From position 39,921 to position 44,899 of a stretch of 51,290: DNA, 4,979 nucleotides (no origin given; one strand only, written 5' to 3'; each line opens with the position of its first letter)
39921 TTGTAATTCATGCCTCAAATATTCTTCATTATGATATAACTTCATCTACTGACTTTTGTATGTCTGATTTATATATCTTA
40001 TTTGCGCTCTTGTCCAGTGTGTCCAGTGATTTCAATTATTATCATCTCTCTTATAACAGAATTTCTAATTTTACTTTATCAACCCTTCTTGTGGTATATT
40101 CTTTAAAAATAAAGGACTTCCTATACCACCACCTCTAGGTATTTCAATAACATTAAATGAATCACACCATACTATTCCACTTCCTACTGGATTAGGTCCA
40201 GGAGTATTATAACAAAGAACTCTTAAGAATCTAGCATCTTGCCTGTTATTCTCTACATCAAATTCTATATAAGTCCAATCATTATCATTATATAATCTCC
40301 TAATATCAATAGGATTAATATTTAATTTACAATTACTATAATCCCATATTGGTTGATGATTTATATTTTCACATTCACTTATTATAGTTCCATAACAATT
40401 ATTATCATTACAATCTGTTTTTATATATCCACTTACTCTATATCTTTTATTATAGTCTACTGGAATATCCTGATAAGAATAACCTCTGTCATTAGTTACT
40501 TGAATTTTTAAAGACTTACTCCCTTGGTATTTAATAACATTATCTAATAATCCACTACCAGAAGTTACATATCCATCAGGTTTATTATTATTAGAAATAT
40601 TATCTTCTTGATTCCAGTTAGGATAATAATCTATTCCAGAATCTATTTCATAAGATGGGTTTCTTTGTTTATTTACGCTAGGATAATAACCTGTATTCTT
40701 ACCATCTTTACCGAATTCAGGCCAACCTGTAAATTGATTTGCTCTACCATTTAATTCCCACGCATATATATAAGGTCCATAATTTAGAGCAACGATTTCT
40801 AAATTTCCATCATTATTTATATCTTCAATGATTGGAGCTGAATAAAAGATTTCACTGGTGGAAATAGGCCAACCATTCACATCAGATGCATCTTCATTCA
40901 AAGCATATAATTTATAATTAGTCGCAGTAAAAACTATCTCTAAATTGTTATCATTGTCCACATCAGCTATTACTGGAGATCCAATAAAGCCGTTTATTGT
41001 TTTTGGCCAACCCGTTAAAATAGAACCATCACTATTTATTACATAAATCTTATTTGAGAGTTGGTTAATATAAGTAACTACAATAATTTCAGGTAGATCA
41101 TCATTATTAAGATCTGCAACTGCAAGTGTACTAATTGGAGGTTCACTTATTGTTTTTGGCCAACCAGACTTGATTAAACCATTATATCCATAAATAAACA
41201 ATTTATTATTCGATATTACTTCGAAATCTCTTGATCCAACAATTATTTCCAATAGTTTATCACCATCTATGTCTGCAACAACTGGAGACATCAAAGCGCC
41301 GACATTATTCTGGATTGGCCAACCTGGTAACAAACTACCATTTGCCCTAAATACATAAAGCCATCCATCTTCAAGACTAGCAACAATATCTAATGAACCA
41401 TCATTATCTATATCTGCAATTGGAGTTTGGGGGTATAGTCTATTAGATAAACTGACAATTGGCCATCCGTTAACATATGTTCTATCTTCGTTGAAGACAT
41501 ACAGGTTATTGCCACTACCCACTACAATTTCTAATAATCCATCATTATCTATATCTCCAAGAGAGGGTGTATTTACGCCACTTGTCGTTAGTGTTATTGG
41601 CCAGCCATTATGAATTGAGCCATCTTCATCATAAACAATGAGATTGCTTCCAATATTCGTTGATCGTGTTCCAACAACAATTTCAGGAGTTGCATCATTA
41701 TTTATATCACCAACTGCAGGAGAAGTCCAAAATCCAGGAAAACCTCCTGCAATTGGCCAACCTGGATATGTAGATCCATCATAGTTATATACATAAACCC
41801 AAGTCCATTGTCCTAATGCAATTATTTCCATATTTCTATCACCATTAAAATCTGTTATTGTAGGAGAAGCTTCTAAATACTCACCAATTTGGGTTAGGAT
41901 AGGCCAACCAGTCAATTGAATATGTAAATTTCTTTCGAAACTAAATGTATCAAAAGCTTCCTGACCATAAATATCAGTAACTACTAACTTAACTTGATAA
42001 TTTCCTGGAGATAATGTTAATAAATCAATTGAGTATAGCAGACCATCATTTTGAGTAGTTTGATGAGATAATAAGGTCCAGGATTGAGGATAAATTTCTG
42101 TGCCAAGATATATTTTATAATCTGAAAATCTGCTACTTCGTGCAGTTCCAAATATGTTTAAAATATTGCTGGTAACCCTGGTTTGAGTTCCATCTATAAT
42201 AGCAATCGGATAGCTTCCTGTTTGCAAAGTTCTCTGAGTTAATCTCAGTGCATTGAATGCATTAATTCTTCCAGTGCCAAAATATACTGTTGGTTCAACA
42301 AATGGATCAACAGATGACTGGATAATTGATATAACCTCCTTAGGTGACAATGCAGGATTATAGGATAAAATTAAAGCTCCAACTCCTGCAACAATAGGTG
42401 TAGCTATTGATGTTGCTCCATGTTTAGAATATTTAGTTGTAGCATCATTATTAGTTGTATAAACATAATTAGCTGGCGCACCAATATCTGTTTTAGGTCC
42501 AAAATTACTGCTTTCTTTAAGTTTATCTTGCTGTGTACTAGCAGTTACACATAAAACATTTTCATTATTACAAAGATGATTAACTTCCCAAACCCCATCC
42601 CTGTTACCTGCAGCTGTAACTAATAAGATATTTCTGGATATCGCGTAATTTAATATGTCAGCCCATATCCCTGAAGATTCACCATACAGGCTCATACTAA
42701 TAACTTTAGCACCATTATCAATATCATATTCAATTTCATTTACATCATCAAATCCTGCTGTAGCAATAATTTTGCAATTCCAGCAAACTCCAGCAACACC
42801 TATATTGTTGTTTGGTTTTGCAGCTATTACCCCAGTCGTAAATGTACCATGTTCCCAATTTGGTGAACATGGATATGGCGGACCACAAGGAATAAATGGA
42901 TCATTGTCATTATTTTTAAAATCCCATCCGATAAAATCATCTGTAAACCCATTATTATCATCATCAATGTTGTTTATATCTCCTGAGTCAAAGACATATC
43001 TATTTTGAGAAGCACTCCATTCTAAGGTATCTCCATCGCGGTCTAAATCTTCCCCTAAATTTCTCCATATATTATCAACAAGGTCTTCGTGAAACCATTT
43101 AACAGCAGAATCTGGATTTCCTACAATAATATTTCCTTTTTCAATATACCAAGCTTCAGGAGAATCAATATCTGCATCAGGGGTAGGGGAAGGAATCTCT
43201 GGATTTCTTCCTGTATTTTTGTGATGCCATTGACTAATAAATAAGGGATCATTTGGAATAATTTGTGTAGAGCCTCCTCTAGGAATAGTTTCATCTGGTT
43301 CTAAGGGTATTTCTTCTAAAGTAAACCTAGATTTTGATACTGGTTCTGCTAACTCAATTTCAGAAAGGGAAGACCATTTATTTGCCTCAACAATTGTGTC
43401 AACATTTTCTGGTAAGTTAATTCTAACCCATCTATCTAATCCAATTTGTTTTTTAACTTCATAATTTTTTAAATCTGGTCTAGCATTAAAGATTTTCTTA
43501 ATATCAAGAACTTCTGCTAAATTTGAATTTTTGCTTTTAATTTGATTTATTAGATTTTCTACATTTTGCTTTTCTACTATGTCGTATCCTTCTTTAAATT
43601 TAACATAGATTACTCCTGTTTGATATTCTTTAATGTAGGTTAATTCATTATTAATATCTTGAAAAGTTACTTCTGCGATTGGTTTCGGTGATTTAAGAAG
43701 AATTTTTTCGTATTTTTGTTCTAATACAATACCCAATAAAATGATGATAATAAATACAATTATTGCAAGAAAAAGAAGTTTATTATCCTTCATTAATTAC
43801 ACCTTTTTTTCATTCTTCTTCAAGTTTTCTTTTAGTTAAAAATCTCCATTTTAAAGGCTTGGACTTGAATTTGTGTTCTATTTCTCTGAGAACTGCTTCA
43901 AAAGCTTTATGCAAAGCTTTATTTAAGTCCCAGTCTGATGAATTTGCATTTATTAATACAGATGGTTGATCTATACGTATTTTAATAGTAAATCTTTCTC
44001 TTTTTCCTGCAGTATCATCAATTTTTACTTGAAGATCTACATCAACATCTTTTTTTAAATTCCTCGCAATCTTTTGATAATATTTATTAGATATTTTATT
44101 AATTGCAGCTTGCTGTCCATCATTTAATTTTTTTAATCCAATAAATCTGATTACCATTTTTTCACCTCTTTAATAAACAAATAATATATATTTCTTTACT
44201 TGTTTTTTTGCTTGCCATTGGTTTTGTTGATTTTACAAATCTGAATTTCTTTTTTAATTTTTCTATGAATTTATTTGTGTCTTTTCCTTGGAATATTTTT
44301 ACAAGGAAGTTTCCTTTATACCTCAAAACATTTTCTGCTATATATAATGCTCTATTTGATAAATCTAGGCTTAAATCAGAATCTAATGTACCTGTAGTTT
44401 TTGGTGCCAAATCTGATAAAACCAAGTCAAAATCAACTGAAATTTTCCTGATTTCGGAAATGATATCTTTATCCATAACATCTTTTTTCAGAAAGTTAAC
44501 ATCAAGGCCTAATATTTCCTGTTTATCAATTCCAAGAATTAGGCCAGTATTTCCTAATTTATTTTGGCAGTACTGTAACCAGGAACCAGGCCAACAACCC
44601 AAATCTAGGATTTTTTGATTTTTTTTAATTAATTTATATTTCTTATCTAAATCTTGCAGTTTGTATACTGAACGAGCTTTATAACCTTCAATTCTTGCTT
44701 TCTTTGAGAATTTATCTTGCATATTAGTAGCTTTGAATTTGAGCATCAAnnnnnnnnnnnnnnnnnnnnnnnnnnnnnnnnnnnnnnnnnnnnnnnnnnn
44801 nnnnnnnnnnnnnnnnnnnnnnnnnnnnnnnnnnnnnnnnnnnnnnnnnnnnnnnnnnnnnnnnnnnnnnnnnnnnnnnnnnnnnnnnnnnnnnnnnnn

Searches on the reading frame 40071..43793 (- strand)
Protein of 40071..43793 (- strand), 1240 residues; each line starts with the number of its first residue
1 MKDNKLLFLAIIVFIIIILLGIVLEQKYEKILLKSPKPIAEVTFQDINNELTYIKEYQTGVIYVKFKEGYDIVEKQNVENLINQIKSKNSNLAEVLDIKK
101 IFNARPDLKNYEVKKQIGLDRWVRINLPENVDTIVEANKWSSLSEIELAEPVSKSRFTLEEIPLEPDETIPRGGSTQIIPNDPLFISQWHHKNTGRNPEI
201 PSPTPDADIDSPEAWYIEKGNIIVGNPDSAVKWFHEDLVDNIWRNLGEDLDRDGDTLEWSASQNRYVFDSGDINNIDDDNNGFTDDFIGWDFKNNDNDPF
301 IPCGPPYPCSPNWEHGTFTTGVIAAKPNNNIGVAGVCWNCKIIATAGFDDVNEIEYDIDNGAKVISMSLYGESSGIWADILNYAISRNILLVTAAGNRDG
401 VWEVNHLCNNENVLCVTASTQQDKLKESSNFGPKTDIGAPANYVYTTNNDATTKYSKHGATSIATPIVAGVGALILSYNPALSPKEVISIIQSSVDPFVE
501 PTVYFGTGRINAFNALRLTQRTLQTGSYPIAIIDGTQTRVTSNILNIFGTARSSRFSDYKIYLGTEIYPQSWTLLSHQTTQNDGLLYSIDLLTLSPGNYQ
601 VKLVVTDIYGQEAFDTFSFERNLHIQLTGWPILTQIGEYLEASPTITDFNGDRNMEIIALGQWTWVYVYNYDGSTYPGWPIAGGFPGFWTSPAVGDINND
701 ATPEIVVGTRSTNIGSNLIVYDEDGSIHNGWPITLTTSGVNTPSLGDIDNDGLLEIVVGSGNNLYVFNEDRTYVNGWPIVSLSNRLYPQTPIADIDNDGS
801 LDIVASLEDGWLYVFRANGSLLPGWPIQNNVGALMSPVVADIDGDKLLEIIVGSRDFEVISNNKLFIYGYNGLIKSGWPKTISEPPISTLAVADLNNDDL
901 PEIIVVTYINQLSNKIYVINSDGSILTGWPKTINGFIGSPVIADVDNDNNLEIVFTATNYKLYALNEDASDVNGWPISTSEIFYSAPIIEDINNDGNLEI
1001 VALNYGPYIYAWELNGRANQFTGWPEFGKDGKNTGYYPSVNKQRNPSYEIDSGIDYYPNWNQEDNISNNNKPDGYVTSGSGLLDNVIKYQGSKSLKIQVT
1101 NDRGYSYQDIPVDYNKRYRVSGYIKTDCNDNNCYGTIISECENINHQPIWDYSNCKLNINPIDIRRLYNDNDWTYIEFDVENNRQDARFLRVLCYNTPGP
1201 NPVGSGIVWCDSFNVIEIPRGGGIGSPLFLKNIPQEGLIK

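Call 8: search_protein_families(library=pfam, max_evalue=0.001, proteins=[window:40071-43793:-])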
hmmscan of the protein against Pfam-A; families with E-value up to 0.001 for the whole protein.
window:40071-43793:- (1240 aa): 6 families
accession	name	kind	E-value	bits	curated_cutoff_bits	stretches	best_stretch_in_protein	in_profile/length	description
PF00082.27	Peptidase_S8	-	3.2e-33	115.7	21.8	1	221-495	3-273/288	Subtilase family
PF13517.12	FG-GAP_3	-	9.8e-32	109.8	26.9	4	648-707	1-61/61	FG-GAP-like repeat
PF01839.29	FG-GAP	-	6.8e-16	58.2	22.1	0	688-709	1-22/37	FG-GAP repeat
PF16361.10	Peptidase_S8_N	-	2.1e-10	41.7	30.5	1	60-195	1-142/142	N-terminal of Subtilase family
PF14783.12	BBS2_Mid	-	1.5e-05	25.5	27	0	838-859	3-24/108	Ciliary BBSome complex subunit 2, middle region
PF25292.1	Beta-prop_CGLA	-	4.2e-05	23.6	26.8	0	792-856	36-96/316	Lambda-carrageenase beta-propeller domain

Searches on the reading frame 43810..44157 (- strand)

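Call 48: search_protein_families(library=pfam, max_evalue=0.001, proteins=[window:43810-44157:-])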
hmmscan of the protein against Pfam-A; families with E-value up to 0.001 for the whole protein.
window:43810-44157:- (115 aa): 1 family
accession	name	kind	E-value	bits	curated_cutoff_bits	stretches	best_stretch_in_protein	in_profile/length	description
PF02482.25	Ribosomal_S30AE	-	6.3e-05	24.1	23.7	1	20-95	16-82/88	Sigma 54 modulation protein / S30EA ribosomal protein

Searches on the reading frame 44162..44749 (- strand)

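Call 48: search_protein_families(library=pfam, max_evalue=0.001, proteins=[window:44162-44749:-])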
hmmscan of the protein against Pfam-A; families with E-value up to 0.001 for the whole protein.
window:44162-44749:- (195 aa): 2 families
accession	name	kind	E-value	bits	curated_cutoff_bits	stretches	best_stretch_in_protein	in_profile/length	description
PF01728.25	FtsJ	-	1.5e-44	152.5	24.1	1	23-192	1-179/181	FtsJ-like methyltransferase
PF13847.12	Methyltransf_31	-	0.0001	22.4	27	0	41-172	1-129/145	Methyltransferase domain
